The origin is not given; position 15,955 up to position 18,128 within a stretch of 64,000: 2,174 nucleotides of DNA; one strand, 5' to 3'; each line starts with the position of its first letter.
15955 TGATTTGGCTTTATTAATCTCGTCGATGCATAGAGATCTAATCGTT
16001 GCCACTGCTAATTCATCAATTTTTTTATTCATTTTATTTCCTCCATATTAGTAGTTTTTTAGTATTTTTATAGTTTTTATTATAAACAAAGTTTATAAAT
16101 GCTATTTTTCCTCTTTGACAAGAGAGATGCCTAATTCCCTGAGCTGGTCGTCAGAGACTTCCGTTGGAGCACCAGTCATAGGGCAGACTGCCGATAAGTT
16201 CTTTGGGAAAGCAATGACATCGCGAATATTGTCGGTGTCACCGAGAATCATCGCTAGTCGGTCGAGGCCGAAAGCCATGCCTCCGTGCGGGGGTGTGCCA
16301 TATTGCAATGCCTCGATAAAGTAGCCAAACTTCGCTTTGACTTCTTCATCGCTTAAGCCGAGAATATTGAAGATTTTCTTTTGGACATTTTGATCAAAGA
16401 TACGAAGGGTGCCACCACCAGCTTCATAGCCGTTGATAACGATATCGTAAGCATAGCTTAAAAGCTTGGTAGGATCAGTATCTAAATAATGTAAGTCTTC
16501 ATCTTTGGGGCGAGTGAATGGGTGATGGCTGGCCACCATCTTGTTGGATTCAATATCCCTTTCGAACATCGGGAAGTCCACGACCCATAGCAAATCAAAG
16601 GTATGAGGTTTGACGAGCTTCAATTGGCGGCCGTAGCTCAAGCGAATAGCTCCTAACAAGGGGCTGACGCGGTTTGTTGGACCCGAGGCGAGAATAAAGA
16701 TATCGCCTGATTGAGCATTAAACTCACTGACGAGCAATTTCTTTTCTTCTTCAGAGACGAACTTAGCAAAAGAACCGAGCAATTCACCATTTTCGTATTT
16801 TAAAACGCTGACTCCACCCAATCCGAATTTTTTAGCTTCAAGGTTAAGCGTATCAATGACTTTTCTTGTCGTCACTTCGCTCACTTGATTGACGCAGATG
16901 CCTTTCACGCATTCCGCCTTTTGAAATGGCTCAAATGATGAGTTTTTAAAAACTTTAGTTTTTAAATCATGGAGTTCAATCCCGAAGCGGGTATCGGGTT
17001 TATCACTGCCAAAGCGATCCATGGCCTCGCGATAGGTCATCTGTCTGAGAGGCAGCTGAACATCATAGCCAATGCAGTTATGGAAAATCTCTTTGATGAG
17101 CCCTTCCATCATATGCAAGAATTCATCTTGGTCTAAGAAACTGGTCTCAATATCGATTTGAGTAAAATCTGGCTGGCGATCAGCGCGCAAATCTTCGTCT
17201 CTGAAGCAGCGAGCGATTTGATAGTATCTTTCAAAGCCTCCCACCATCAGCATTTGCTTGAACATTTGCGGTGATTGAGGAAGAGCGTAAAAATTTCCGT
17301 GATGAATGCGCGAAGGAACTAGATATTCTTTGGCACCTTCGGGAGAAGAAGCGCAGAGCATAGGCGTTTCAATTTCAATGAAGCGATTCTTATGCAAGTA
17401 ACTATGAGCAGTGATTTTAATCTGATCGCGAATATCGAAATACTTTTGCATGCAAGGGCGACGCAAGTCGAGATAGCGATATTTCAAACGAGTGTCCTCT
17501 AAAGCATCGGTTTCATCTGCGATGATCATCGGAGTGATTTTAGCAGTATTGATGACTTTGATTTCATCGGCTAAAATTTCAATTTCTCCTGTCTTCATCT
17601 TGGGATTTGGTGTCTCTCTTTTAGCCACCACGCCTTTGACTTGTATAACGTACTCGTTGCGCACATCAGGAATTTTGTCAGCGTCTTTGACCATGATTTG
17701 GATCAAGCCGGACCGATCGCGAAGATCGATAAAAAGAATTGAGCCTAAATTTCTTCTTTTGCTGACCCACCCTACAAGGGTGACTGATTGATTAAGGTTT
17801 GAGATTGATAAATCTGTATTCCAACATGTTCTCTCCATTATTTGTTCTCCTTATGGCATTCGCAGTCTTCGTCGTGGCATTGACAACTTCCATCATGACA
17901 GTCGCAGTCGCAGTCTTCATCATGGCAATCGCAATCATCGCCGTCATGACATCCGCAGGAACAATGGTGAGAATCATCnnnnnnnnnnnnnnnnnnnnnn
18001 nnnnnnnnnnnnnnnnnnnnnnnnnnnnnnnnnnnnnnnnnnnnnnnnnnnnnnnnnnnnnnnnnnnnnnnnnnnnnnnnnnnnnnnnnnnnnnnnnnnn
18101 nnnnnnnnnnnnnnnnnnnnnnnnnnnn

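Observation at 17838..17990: Histidyl-tRNA synthetase carries a Cys/His/Asp-rich metal-binding-like C-terminal tail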

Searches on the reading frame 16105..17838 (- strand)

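Call 3: search_protein_families(library=pfam, proteins=[window:16105-17838:-], max_evalue=0.01)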
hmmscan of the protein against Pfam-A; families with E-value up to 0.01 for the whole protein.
window:16105-17838:- (578 aa): 4 families
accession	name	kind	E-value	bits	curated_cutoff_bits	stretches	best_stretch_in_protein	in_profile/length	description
PF00152.25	tRNA-synt_2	-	5.4e-116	387.4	25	1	114-547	2-307/308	tRNA synthetases class II (D, K and N)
PF01336.31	tRNA_anti-codon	-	9.8e-17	61.1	27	1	19-96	1-75/75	OB-fold nucleic acid binding domain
PF02938.19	GAD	-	1.9e-12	47.7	23.4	1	307-392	7-92/95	GAD domain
PF01409.25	tRNA-synt_2d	-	4.1e-06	26.9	19.8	1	204-266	104-164/246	tRNA synthetases class II core domain (F)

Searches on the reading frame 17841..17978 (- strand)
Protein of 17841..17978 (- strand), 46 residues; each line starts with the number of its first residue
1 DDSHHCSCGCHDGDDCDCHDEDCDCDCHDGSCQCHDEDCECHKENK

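Call 17: find_homologous_proteins(query=window:17841-17978:-, max_evalue=10)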
Query seq(46 aa): 3 candidates shared short words with the query, none scored E <= 10.

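Call 19: search_protein_families(library=pfam, proteins=[window:17841-17978:-], max_evalue=10)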
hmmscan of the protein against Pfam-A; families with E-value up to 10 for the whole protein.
seq(46 aa): 0 families

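Call 20: search_solved_structures(query=window:17841-17978:-, max_evalue=10)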
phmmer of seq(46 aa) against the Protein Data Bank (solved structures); distinct sequences matched with E-value up to 10: 0.
